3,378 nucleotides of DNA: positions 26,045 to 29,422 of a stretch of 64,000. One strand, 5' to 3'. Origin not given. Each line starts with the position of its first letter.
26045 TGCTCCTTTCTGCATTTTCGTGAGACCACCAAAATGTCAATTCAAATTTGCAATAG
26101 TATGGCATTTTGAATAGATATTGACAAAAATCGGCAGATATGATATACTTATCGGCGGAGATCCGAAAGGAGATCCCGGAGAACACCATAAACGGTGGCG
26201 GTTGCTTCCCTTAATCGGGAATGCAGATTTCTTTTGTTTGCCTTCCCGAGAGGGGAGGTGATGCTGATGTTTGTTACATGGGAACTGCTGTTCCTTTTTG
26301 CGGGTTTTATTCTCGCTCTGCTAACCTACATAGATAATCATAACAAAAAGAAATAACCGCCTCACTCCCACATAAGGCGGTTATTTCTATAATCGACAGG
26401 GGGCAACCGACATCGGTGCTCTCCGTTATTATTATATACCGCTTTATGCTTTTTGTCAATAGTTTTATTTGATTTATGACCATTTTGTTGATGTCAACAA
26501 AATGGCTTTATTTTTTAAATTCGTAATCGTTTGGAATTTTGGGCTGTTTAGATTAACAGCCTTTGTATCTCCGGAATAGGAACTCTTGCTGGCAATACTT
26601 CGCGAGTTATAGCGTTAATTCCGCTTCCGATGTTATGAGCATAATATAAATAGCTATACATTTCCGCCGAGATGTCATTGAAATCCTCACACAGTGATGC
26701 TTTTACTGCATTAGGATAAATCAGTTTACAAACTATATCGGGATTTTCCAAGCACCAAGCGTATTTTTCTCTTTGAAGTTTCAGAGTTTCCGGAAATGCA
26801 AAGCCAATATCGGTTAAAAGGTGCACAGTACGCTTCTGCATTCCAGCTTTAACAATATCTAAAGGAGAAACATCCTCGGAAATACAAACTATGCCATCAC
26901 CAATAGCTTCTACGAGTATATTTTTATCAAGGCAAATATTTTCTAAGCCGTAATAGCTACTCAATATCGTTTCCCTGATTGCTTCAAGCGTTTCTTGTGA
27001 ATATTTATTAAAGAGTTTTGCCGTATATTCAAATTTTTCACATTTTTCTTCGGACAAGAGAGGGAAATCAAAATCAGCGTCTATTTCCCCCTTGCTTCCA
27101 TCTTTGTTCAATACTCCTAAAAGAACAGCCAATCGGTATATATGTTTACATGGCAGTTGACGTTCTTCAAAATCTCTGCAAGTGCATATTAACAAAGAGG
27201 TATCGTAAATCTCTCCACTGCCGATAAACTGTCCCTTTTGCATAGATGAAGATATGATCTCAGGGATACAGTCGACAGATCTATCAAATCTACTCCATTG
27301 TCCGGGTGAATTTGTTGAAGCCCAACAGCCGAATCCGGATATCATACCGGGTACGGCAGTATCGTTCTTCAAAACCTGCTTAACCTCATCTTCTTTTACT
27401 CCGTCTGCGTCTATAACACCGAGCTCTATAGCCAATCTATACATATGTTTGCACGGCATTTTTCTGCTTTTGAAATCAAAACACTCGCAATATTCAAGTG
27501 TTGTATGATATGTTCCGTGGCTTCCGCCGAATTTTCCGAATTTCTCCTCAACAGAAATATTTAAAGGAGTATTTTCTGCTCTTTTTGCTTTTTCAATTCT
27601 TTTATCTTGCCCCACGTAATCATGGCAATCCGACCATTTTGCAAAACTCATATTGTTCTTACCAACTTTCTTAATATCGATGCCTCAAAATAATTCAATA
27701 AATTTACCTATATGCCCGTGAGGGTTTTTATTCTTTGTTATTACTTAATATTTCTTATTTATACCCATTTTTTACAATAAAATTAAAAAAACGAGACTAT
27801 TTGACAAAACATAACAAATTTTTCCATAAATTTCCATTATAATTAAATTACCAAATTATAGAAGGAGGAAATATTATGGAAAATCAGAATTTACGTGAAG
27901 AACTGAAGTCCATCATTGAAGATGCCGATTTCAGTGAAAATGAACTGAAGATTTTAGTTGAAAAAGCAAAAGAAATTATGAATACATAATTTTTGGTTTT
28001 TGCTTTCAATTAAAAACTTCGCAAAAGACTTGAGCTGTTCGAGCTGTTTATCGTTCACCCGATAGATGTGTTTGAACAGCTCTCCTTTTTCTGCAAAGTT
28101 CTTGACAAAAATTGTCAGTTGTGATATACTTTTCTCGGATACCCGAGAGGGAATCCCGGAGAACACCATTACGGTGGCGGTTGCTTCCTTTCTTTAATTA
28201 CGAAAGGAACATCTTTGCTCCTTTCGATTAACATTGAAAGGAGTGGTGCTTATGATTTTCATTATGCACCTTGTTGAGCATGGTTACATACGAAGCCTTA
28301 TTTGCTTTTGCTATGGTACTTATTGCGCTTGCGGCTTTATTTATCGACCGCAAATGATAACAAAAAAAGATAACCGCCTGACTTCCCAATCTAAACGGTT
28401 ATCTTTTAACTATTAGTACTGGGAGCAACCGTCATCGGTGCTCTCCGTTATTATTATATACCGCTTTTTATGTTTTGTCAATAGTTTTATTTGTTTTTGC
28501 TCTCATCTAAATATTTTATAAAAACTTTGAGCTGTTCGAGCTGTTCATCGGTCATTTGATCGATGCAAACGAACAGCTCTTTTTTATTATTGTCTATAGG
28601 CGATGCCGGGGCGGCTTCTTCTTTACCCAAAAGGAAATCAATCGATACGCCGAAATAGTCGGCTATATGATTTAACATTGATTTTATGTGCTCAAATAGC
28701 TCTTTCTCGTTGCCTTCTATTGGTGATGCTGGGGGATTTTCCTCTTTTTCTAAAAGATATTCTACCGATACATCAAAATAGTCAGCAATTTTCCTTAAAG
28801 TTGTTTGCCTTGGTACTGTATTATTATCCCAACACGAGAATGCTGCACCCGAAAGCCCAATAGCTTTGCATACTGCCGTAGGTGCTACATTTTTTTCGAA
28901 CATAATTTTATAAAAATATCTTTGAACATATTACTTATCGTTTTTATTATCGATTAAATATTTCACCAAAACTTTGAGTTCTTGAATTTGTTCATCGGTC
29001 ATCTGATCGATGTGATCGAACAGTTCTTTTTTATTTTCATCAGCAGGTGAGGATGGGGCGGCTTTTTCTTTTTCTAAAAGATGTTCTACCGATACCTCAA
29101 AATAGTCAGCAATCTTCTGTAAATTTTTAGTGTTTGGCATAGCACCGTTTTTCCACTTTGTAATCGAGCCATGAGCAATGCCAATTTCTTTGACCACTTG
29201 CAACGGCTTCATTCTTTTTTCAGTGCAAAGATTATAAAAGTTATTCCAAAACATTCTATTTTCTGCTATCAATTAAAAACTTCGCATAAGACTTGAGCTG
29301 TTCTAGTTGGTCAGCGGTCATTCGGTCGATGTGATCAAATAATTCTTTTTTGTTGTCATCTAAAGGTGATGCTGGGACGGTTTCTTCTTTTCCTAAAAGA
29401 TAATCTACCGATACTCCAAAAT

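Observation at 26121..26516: Type I toxin-antitoxin-like locus A: hidden 29-aa hydrophobic peptide gene with a convergent antisense RNA, next to the integrase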

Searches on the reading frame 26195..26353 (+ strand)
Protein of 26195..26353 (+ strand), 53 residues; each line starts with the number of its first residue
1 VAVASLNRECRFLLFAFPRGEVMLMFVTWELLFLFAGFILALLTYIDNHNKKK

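Call 16: find_homologous_proteins(query=window:26195-26353:+, max_evalue=10)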
Query window:26195-26353:+ (53 aa): 49 proteins with E <= 10 among 49 candidates.
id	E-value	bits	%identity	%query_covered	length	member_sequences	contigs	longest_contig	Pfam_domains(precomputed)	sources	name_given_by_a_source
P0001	1.8e-20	89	85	100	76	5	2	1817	-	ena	-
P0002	2.3e-19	85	79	100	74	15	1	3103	-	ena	-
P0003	1.4e-18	83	79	100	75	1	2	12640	-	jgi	-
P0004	3.0e-18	82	90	77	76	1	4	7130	-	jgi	-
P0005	2.6e-17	79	97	74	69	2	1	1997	PF16935.11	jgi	-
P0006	7.8e-17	77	75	100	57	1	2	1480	-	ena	-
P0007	8.8e-17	77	79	100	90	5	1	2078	-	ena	-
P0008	9.7e-17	77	77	100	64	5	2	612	-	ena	-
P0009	1.9e-16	76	77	100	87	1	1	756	-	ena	-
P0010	2.9e-16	75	79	100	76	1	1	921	PF16935.11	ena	-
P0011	8.1e-16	74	88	77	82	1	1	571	-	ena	-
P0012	1.6e-15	73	85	77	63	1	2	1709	PF16935.11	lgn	-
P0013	6.4e-15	71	70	100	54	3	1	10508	-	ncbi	-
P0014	2.0e-13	67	81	79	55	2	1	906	PF16935.11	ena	-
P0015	6.2e-12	62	91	62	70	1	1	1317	PF16935.11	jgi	jgi:hypothetical protein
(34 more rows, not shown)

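Call 21: find_related_loci(query=window:26195-26353:+, collection=genome_contigs, flank=3000)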
Query window:26195-26353:+ (53 aa) in genome_contigs; peptide patterns used: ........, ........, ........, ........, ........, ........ (x = any residue, [..] = any of these).
600 stretches matched a pattern (row limit reached: there are more); 52 encode a relative of the query (tblastn E <= 1e-3); 52 distinct loci.
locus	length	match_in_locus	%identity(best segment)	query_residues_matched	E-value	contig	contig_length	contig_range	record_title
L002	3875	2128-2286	98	1-53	3e-31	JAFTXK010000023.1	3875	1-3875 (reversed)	MAG: Clostridia bacterium isolate RGIG4237 Roe_deer_Colon-4__c78240, whole genome shotgun sequence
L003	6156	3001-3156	83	1-53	6e-26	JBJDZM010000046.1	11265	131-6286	MAG: Eubacteriales bacterium isolate LOHA04_bin.016 NODE_2099_length_11265_cov_14.144692, whole genome shotgun sequence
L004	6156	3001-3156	85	1-53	3e-24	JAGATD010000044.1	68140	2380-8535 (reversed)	MAG: Clostridia bacterium isolate RGIG8750 Water_deer_Colon-4__c269994, whole genome shotgun sequence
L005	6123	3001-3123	90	13-53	6e-22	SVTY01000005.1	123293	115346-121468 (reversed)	MAG: Oscillospiraceae bacterium isolate SIG707 NODE_3368_length_123293_cov_3.352435, whole genome shotgun sequence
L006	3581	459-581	90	13-53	1e-21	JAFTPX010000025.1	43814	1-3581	MAG: Clostridia bacterium isolate RGIG4042 Roe_deer_Cecum-5__c5036, whole genome shotgun sequence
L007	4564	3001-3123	90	13-53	1e-21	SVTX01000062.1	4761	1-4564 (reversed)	MAG: Oscillospiraceae bacterium isolate SIG706 NODE_248976_length_4761_cov_2.155373, whole genome shotgun sequence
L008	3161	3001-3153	77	1-53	9e-22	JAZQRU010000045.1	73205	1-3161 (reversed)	MAG: Eubacteriales bacterium isolate T1900045224_TC20190220.MAGScoT_cleanbin_000005 SGB_5382_k141_715172, whole genome s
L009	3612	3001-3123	90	13-53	1e-21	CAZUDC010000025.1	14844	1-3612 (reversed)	MAG TPA_asm: uncultured Ruminococcus sp. isolate SRP350583_co2_66 genome assembly, contig: NODE_5909_length_14844_cov_19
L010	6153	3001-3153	77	1-53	1e-21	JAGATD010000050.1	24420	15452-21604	MAG: Clostridia bacterium isolate RGIG8750 Water_deer_Colon-4__c299996, whole genome shotgun sequence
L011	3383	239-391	75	1-52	3e-21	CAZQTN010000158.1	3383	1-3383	MAG TPA_asm: uncultured Ruminococcus sp. isolate SRP315200_co1_628 genome assembly, contig: NODE_73967_length_3383_cov_1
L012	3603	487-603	92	15-53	3e-21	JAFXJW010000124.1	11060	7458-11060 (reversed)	MAG: Clostridia bacterium isolate RGIG6481 Sheep_Rectum.Co__c2503558, whole genome shotgun sequence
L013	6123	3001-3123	85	13-53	9e-21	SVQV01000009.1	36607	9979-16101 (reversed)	MAG: Oscillospiraceae bacterium isolate SIG626 NODE_6099_length_36607_cov_1.574589, whole genome shotgun sequence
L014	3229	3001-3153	72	1-53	1e-20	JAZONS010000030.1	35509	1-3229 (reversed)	MAG: Eubacteriales bacterium isolate T1900045636_YK20190330.MAGScoT_cleanbin_000013 SGB_8098_k141_16201, whole genome sh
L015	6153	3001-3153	75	1-53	2e-20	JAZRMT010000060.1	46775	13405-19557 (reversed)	MAG: Eubacteriales bacterium isolate T1900045419_YK20190109.MAGScoT_cleanbin_000039 SGB_7039_k141_2767391, whole genome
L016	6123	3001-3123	80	13-53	1e-19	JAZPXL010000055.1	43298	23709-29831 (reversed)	MAG: Eubacteriales bacterium isolate T1900044652_TS20190118.MAGScoT_cleanbin_000006 SGB_1432_k141_84758, whole genome sh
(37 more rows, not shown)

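Call 51: search_protein_families(library=pfam, alignment_id=A4, max_evalue=0.00001)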
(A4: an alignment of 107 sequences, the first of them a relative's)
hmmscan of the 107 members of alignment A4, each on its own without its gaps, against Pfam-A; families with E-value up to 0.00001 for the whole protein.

A. member 1, L002:436-2010:- (525 aa): 3 families
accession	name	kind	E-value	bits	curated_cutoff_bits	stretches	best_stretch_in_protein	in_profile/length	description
PF00239.26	Resolvase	-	1.9e-25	90.1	23.3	1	15-156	1-141/145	Resolvase, N terminal domain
PF07508.19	Recombinase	-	1.9e-23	83.1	21.1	1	180-266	1-101/102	Recombinase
PF13408.12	Zn_ribbon_recom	-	2e-10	41.3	25.3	1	281-340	1-57/58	Recombinase zinc beta ribbon domain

B. families by the number of members that match (of 107 scanned): 135 families (the first 25 are shown)
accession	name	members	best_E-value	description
PF07991.19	KARI_N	3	1.1e-78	Acetohydroxy acid isomeroreductase, NADPH-binding domain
PF01450.25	KARI_C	3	9.9e-60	Ketol-acid reductoisomerase, C-terminal domain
PF02775.26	TPP_enzyme_C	3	2.9e-53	Thiamine pyrophosphate enzyme, C-terminal TPP binding domain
PF00205.28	TPP_enzyme_M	3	1.5e-40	Thiamine pyrophosphate enzyme, central domain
PF18164.7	GNAT_C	3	2.6e-39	GNAT-like C-terminal domain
PF10369.15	ALS_ss_C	3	1.8e-30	Small subunit of acetolactate synthase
PF22629.2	ACT_AHAS_ss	3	1e-22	AHAS small subunit-like ACT domain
PF18082.7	NAT_N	3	1.5e-17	N-acyltransferase N-terminal domain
PF13710.12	ACT_5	3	1.3e-16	ACT domain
PF00702.32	Hydrolase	3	2.1e-15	haloacid dehalogenase-like hydrolase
PF01842.31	ACT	3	9.2e-10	ACT domain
PF03807.23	F420_oxidored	3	1.5e-07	NADP oxidoreductase coenzyme F420-dependent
PF02826.25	2-Hacid_dh_C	3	1.9e-07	D-isomer specific 2-hydroxyacid dehydrogenase, NAD binding domain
PF00920.27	ILVD_EDD_N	2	1.4e-136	Dihydroxy-acid/6-phosphogluconate dehydratase N-terminal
PF00330.25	Aconitase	2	2.2e-90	Aconitase family (aconitate hydratase)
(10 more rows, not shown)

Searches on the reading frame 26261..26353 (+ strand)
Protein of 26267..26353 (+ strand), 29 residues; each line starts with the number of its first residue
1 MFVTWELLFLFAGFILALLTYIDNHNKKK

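Call 7: search_protein_families(library=pfam, proteins=[window:26267-26353:+, window:26261-26353:+], max_evalue=10)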
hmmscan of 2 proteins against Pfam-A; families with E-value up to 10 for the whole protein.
seq(29 aa): 1 family
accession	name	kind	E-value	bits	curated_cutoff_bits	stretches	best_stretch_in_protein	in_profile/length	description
PF16935.10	Hol_Tox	-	4.5e-07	30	23.3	1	7-29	9-34/34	Putative Holin-like Toxin (Hol-Tox)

seq(31 aa): 1 family
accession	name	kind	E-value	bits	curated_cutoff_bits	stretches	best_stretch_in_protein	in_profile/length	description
PF16935.10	Hol_Tox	-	7.2e-07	29.4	23.3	1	9-31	9-34/34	Putative Holin-like Toxin (Hol-Tox)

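Call 8: search_protein_families(library=ncbifam, proteins=[window:26267-26353:+, window:26261-26353:+], max_evalue=10)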
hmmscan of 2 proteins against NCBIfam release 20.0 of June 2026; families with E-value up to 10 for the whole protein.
seq(29 aa): 2 families
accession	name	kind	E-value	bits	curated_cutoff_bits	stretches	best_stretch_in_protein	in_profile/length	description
NF052249.1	ComI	equivalog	1.9e-06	27.5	55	1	7-29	9-30/30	competence inhibitor ComI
NF033073.1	LPXTG_double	subfamily_domain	0.16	12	48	1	4-27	42-65/66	doubled motif LPXTG anchor domain-containing protein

seq(31 aa): 2 families
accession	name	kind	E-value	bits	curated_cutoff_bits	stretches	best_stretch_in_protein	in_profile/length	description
NF052249.1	ComI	equivalog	2.9e-06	27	55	1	9-31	9-30/30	competence inhibitor ComI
NF033073.1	LPXTG_double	subfamily_domain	0.19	11.8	48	1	6-29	42-65/66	doubled motif LPXTG anchor domain-containing protein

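Call 61: search_protein_families(library=phrogs, proteins=[window:26267-26353:+], max_evalue=0.01)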
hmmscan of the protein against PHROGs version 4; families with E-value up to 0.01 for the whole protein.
seq(29 aa): 0 families

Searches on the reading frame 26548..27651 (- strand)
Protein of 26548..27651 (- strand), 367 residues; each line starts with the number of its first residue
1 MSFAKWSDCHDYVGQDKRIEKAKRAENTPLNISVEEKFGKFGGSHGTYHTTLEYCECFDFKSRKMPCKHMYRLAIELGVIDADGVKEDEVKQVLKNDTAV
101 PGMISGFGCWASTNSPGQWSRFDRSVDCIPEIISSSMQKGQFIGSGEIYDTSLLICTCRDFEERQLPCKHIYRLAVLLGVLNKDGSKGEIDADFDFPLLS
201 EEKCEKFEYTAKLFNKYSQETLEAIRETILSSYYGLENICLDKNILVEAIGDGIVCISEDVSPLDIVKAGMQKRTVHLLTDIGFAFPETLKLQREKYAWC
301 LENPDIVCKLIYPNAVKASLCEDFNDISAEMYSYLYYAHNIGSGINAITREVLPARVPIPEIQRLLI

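Call 48: search_protein_families(library=pfam, proteins=[window:26548-27651:-], max_evalue=0.001)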
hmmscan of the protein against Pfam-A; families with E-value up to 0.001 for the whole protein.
window:26548-27651:- (367 aa): 1 family
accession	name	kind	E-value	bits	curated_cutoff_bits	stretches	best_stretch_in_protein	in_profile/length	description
PF04434.22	SWIM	-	2.3e-10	40.2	19.6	1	156-175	15-34/38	SWIM zinc finger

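Call 61: search_protein_families(library=phrogs, proteins=[window:26548-27651:-], max_evalue=0.01)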
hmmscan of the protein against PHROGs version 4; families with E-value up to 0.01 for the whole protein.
window:26548-27651:- (367 aa): 1 family
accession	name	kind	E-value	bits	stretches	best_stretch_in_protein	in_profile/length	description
phrog_17897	-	unknown function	0.00011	23.1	0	45-78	51-88/129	-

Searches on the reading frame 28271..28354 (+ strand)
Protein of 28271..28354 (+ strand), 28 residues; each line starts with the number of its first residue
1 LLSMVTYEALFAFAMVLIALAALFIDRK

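Call 7: search_protein_families(library=pfam, proteins=[window:28271-28354:+, window:28280-28354:+], max_evalue=10)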
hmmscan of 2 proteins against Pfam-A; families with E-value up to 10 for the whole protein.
seq(28 aa): 1 family
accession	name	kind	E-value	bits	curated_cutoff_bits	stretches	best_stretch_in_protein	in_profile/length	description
PF16935.10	Hol_Tox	-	0.00071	19.8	23.3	1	4-20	1-20/34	Putative Holin-like Toxin (Hol-Tox)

seq(25 aa): 1 family
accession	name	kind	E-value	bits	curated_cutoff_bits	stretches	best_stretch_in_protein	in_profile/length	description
PF16935.10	Hol_Tox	-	0.00052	20.3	23.3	1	1-17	1-20/34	Putative Holin-like Toxin (Hol-Tox)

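Call 8: search_protein_families(library=ncbifam, proteins=[window:28271-28354:+, window:28280-28354:+], max_evalue=10)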
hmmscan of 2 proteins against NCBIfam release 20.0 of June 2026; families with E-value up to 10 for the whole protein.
seq(28 aa): 0 families

seq(25 aa): 0 families

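Call 61: search_protein_families(library=phrogs, proteins=[window:28280-28354:+], max_evalue=0.01)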
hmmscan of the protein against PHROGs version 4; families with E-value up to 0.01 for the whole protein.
seq(25 aa): 0 families

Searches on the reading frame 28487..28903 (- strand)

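Call 48: search_protein_families(library=pfam, proteins=[window:28487-28903:-], max_evalue=0.001)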
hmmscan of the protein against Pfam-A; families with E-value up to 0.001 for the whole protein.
window:28487-28903:- (138 aa): 3 families
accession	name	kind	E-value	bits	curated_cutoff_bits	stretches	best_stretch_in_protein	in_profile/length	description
PF13443.12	HTH_26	-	3e-06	27.8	22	1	3-52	8-59/63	Cro/C1-type HTH DNA-binding domain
PF08667.16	BetR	-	0.00017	22.2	21.6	0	35-65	53-84/148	BetR domain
PF01381.28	HTH_3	-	0.0008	19.8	23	0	29-50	34-55/55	Helix-turn-helix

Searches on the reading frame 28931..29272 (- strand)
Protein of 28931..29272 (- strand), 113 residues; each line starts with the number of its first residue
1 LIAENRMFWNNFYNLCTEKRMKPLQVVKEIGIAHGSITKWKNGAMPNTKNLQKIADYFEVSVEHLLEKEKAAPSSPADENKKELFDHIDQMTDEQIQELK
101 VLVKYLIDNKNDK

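Call 48: search_protein_families(library=pfam, proteins=[window:28931-29272:-], max_evalue=0.001)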
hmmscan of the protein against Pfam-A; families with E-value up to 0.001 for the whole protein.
window:28931-29272:- (113 aa): 3 families
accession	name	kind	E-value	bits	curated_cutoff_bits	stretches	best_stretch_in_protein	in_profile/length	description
PF13443.12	HTH_26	-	8e-08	32.9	22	1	14-67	4-59/63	Cro/C1-type HTH DNA-binding domain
PF01381.28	HTH_3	-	1.2e-06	28.9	23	1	28-64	17-54/55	Helix-turn-helix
PF12844.13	HTH_19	-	1.7e-05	25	30.2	1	24-68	16-61/64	Helix-turn-helix domain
